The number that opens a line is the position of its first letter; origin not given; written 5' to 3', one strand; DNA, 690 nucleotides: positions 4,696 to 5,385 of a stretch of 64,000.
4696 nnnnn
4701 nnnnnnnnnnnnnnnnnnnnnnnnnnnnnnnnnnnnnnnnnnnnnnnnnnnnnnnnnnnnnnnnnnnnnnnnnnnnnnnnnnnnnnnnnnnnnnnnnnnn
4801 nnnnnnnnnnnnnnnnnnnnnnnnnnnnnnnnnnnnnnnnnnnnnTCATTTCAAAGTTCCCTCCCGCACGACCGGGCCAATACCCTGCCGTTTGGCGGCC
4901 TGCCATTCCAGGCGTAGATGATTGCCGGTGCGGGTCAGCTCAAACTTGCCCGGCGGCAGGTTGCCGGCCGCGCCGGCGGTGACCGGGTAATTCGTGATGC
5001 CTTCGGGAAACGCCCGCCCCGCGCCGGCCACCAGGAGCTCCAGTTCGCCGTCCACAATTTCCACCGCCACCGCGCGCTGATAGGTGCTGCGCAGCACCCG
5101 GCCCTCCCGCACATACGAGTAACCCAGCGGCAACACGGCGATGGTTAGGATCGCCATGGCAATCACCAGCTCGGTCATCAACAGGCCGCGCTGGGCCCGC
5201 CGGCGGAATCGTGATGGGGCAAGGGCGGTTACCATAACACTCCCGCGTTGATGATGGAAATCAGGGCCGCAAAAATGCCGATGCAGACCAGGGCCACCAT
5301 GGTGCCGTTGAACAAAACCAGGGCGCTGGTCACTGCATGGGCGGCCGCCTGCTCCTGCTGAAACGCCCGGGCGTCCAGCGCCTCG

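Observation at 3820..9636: ECF sigma/anti-sigma-headed type-IV-filament-like operon with two full-length GspF paralogues and no secretin, peptidase or alignment proteins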

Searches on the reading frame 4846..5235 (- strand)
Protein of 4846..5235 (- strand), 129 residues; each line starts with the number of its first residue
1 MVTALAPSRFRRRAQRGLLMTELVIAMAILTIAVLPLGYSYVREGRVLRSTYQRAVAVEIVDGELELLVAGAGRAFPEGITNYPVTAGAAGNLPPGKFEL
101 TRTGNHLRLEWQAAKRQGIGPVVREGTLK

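Call 4: search_protein_families(library=pfam, proteins=[window:4846-5235:-], max_evalue=0.01)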
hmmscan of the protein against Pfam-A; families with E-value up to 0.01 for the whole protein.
window:4846-5235:- (129 aa): 0 families

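Call 6: search_protein_families(library=ncbifam, proteins=[window:4846-5235:-], max_evalue=0.01)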
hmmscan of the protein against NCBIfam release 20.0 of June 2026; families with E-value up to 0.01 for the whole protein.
window:4846-5235:- (129 aa): 0 families

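Call 43: search_solved_structures(query=A3, max_evalue=10)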
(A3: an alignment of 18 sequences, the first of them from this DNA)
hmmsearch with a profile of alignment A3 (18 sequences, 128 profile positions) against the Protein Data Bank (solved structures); distinct sequences matched with E-value up to 10: 1.
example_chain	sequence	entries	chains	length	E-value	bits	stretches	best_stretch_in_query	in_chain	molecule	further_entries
7jts_m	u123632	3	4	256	7.2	9.7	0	76-122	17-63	FAP207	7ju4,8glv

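Call 49: find_homologous_proteins(query=window:4846-5235:-, max_evalue=0.00001)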
Query window:4846-5235:- (129 aa): 330 proteins with E <= 0.00001 among 396 candidates; the best 120 are listed.
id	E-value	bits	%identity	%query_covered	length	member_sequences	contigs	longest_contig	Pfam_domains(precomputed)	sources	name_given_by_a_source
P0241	2.1e-68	246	91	100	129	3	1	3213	-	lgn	-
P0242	4.0e-51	190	68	100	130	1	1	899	-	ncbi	-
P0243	6.6e-51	189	71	100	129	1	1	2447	-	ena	-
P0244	1.7e-43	165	65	91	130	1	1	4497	-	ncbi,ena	-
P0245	2.6e-43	165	68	92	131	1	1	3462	-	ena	-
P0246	3.6e-43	164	64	91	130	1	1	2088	-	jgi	jgi:hypothetical protein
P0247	6.4e-43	163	68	91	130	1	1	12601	-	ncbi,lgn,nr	ncbi:MAG TPA: hypothetical protein VFY06_15850 [Verrucomicrobiae bacterium]|nr:hypothetical protein 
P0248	2.8e-42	161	65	93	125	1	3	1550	-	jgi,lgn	-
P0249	3.4e-42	161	68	91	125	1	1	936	-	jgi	jgi:hypothetical protein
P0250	4.3e-42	161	66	89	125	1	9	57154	-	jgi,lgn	jgi:hypothetical protein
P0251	6.5e-42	160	62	100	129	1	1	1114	-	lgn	-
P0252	8.4e-42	160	69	87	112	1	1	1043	-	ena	-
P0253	1.6e-41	159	65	89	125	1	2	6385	-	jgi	jgi:hypothetical protein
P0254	1.7e-41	159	67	89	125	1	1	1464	-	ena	-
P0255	2.5e-41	158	63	95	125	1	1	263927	-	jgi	jgi:hypothetical protein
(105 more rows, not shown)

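Call 57: predict_structure(alignment_id=A5)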
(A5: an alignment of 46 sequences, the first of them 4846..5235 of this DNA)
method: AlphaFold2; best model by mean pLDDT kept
length: 129 residues; sequences in the alignment: 46
mean_pLDDT: 86.2   pTM: 0.64
mean pLDDT of the five models: 86.2, 85.3, 85.1, 83.6, 80.0
residues with pLDDT >= 90: 66; 70-90: 50; 50-70: 10; < 50: 3
segments of 3 or more residues with pLDDT < 50: none
pLDDT, mean of each block of 10 residues (from residue 1): 52 77 95 90 87 92 93 91 86 90 94 83 92
secondary structure, 60 per line:
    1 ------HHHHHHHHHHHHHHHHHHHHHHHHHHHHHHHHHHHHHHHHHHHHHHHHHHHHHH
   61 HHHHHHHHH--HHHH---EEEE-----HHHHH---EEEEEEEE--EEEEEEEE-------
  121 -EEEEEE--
elements in order: H7-69 H72-75 E79-82 H88-92 E96-103 E106-113 E122-127

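Call 86: fold_search(model_id=the predicted structure, library=pdb)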
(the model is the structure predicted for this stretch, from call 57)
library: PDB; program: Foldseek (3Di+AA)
matches with E <= 10: 614; with E <= 0.001: 0
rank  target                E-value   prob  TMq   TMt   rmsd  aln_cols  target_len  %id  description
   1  6utu_A                1.1e-01  0.75  0.31  0.53   5.0        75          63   16  Crystal structure of minor pseudopilin ternary complex of XcpVWX from the Type 2 secretion system of Pseudomonas aerug (released 2020-09-02)
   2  9laa_A                2.1e-01  0.38  0.26  0.26  14.1        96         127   12  Cryo-EM structure of Shewanella oneidensis MR-1 PilA pili. (released 2026-01-07)
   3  3nje_A                3.9e-01  0.25  0.23  0.20   3.7        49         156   10  Structure of the Minor Pseudopilin XcpW from the Pseudomonas aeruginosa Type II Secretion System (released 2011-02-02)
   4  2gia_B                6.4e-01  0.20  0.24  0.22   5.5        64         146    8  Crystal structures of trypanosoma bruciei MRP1/MRP2 (released 2006-09-05)
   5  7p2p_C                6.4e-01  0.10  0.22  0.17  21.8       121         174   16  Human Signal Peptidase Complex Paralog A (SPC-A) (released 2021-10-06)
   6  5mk8_B                7.7e-01  0.25  0.21  0.07   6.1        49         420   18  Crystal structure of the receptor-binding domain of the FA hybrid Clostridium botulinum neurotoxin (released 2018-03-28)
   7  6uk5_B                7.7e-01  0.11  0.20  0.13   5.4        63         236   21  Structure of SAM bound CalS10, an amino pentose methyltransferase from Micromonospora echinaspora involved in calichea (released 2020-10-07)
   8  6a27_B                9.3e-01  0.28  0.26  0.19   5.6        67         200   15  Crystal structure of PprA W183R mutant form 1 (released 2018-12-26)
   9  6a27_A                9.3e-01  0.18  0.25  0.18   5.5        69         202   16  Crystal structure of PprA W183R mutant form 1 (released 2018-12-26)
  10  4htg                  9.9e-01  0.25  0.21  0.10   4.0        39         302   13  Porphobilinogen Deaminase from Arabidopsis Thaliana (released 2013-02-27)
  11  6e6l                  1.1e+00  0.18  0.25  0.24   5.4        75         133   12  Crystal structure of the holo retinal-bound domain-swapped dimer Q108K:K40L:T51F:Y60A mutant of human cellular retinol b (released 2019-10-16)
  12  6m81_C                1.1e+00  0.06  0.15  0.10   7.1        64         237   19  Crystal structure of TylM1 Y14F bound to SAH and dTDP-phenol (released 2019-03-13)
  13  1ggl_A                1.1e+00  0.20  0.24  0.24   5.4        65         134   12  HUMAN CELLULAR RETINOL BINDING PROTEIN III (released 2001-03-07)
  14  6qcg_C                1.2e+00  0.41  0.23  0.12   1.7        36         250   17  PCNA complex with Cdt1 N-terminal PIP-box peptide (released 2019-01-23)
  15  9yup_A                1.2e+00  0.13  0.21  0.11   4.7        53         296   17  Crystal structure of PprA S-F-S tetramer from Deinococcus radiodurans (released 2025-10-29)
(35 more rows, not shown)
